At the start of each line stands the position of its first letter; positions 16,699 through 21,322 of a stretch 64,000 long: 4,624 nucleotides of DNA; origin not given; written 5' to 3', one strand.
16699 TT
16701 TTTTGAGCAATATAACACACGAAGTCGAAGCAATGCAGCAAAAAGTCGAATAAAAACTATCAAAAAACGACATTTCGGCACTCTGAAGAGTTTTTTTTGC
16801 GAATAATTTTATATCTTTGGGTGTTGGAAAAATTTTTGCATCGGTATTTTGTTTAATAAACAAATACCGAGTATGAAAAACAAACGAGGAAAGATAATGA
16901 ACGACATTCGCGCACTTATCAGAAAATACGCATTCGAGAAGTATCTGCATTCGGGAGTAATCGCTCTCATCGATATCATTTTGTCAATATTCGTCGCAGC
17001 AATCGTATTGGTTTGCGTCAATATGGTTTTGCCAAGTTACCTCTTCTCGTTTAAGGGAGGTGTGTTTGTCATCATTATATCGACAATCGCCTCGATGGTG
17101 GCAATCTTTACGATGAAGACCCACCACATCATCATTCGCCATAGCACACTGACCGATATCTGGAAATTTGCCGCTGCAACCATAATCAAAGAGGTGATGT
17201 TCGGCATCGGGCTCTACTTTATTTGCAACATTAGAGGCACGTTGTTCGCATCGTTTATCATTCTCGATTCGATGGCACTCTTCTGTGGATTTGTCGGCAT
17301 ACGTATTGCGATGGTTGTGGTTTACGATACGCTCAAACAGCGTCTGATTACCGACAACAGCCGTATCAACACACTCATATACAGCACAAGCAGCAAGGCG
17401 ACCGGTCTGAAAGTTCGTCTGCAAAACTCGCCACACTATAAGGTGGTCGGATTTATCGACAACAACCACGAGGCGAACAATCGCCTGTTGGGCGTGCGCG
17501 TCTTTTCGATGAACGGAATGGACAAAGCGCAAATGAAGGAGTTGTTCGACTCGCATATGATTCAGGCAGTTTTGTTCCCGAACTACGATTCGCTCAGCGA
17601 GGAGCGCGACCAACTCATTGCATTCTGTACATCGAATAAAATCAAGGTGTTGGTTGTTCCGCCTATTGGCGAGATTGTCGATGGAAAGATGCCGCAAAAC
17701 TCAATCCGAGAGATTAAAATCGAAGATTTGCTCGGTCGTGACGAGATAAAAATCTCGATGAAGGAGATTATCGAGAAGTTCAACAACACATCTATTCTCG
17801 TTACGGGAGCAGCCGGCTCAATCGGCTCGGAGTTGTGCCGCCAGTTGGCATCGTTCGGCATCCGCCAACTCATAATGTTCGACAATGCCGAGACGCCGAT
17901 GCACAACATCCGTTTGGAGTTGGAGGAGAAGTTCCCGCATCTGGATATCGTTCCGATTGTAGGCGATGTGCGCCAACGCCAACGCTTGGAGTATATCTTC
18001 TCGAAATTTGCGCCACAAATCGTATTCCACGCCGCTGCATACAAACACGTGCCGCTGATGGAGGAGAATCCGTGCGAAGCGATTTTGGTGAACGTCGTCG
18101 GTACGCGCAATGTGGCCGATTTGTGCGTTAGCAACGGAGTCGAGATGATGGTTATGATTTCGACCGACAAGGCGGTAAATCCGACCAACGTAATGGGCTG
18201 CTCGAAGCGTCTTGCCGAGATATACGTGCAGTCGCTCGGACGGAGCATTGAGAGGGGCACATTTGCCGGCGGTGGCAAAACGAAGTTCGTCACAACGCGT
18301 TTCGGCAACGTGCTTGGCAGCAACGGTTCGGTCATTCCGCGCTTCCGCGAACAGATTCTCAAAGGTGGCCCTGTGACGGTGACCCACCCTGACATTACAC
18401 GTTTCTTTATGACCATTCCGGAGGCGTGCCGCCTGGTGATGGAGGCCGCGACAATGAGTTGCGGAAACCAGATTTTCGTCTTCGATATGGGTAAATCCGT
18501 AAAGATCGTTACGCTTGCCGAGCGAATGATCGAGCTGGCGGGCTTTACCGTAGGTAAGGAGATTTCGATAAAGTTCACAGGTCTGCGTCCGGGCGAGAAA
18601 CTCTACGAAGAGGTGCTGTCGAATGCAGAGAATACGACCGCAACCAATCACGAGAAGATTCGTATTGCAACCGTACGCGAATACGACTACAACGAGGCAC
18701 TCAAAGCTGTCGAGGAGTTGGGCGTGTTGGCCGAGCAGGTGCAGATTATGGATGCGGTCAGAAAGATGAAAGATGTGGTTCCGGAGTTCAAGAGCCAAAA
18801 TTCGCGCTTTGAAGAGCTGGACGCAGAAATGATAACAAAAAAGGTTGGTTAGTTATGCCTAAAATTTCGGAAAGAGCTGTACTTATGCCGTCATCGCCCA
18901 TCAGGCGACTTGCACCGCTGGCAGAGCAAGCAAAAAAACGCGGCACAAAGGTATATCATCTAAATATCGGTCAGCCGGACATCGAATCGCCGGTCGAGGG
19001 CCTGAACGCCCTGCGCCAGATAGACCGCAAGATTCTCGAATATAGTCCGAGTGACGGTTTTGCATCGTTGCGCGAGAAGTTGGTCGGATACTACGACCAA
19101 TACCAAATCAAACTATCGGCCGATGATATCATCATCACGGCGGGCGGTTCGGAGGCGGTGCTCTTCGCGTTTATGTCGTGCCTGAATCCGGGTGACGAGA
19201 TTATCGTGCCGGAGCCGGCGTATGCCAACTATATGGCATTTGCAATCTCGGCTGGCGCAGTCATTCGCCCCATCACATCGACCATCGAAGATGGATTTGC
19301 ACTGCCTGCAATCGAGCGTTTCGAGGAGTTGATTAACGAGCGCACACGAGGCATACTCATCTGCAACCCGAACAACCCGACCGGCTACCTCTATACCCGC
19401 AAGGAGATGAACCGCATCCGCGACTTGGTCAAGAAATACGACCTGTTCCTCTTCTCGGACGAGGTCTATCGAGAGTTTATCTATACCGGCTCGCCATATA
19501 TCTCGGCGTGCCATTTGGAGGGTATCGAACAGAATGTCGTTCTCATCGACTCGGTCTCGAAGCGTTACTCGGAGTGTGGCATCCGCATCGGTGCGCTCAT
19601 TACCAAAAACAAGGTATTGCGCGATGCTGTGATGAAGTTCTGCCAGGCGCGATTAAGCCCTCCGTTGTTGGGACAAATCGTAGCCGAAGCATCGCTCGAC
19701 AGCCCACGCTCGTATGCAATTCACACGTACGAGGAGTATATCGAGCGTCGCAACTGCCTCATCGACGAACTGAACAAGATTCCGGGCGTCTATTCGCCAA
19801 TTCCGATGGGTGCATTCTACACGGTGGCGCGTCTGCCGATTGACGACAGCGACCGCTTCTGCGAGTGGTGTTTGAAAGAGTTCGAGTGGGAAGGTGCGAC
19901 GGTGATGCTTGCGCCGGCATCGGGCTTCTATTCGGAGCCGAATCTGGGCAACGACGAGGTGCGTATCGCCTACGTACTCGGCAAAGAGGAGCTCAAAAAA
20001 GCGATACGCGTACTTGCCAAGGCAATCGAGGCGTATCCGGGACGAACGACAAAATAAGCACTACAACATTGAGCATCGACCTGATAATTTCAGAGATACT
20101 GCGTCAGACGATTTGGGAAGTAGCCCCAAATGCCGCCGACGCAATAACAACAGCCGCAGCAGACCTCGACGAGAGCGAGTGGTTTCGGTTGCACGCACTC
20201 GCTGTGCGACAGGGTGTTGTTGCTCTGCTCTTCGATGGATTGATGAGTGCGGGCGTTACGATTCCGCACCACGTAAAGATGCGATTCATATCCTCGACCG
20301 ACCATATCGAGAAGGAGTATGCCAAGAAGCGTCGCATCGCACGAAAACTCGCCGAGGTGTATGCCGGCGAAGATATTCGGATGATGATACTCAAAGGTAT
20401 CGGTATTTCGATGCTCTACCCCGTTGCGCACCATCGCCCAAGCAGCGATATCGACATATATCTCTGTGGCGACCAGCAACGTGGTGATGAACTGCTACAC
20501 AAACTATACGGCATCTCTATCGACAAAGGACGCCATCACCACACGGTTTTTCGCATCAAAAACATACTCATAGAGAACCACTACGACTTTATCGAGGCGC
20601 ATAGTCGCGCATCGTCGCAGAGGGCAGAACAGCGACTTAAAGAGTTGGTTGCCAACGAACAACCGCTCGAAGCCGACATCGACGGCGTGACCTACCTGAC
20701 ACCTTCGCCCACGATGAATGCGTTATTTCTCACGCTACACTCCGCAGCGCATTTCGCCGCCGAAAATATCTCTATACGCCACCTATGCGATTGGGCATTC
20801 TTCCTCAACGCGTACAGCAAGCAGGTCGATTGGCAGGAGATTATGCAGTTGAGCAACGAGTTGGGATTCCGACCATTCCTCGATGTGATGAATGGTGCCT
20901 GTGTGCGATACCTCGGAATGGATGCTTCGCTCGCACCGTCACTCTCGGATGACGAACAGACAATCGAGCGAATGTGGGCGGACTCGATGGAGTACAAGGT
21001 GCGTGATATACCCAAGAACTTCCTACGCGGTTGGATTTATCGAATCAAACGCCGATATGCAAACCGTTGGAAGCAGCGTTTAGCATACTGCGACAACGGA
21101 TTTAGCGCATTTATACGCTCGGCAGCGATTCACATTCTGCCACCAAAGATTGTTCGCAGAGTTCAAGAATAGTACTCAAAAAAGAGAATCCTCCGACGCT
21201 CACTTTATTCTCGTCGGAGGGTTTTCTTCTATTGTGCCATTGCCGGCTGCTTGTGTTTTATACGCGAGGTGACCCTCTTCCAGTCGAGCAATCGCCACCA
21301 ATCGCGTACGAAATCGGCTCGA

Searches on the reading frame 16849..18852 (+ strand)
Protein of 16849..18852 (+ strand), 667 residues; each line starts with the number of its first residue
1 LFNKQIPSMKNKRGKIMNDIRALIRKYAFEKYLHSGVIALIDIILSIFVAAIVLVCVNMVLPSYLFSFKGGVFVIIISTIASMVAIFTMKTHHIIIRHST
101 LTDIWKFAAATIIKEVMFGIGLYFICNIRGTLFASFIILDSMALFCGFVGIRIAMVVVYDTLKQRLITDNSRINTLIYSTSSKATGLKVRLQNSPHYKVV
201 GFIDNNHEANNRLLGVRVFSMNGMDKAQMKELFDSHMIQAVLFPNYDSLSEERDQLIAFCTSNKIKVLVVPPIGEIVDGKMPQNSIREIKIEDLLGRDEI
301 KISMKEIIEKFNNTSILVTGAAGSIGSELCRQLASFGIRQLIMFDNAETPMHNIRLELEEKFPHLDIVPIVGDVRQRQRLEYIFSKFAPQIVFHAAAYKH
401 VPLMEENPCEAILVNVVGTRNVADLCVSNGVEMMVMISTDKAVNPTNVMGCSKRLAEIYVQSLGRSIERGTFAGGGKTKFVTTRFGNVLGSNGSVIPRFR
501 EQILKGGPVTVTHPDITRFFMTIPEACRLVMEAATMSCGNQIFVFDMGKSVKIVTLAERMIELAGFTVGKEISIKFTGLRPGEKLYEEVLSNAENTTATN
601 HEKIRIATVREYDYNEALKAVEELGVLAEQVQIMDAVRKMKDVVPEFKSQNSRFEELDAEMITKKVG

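Call 53: search_protein_families(library=pfam, proteins=[window:16849-18852:+], max_evalue=0.00001)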
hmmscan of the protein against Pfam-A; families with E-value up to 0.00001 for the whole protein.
window:16849-18852:+ (667 aa): 7 families
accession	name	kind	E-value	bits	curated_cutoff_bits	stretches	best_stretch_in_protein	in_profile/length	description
PF02719.21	Polysacc_synt_2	-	1e-118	396.3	20.2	1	316-607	1-291/293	Polysaccharide biosynthesis protein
PF01370.27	Epimerase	-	2.9e-25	89.5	20.9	1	316-513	1-203/240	NAD dependent epimerase/dehydratase family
PF04321.23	RmlD_sub_bind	-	3.9e-15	56.1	27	1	315-441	2-103/287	RmlD substrate binding domain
PF16363.11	GDP_Man_Dehyd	-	1.6e-14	54.6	27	1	317-440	1-130/332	GDP-mannose 4,6 dehydratase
PF01073.25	3Beta_HSD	-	1.8e-14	53.9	22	1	317-445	1-122/280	3-beta hydroxysteroid dehydrogenase/isomerase family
PF00106.31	adh_short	-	3.1e-07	30.5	26.6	1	316-386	3-70/195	short chain dehydrogenase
PF08659.16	KR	-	2.9e-06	27.7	22.6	1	315-438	2-135/180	KR domain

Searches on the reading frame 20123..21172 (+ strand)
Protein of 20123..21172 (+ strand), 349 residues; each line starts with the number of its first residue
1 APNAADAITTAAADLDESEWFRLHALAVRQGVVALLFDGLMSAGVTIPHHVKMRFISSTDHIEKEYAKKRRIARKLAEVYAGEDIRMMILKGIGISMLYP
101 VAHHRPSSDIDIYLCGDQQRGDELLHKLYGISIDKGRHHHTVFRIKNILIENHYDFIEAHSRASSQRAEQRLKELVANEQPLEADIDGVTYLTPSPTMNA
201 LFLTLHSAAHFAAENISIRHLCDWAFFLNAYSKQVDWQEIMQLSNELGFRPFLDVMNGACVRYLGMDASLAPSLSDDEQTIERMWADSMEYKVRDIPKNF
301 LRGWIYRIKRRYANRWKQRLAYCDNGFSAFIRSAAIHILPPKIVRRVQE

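Call 53: search_protein_families(library=pfam, proteins=[window:20123-21172:+], max_evalue=0.00001)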
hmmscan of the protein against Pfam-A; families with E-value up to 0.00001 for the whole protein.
window:20123-21172:+ (349 aa): 1 family
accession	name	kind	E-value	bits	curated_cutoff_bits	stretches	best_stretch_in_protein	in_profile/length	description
PF14907.12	NTP_transf_5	-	7.2e-41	140.8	31.2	1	17-264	2-248/249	Uncharacterised nucleotidyltransferase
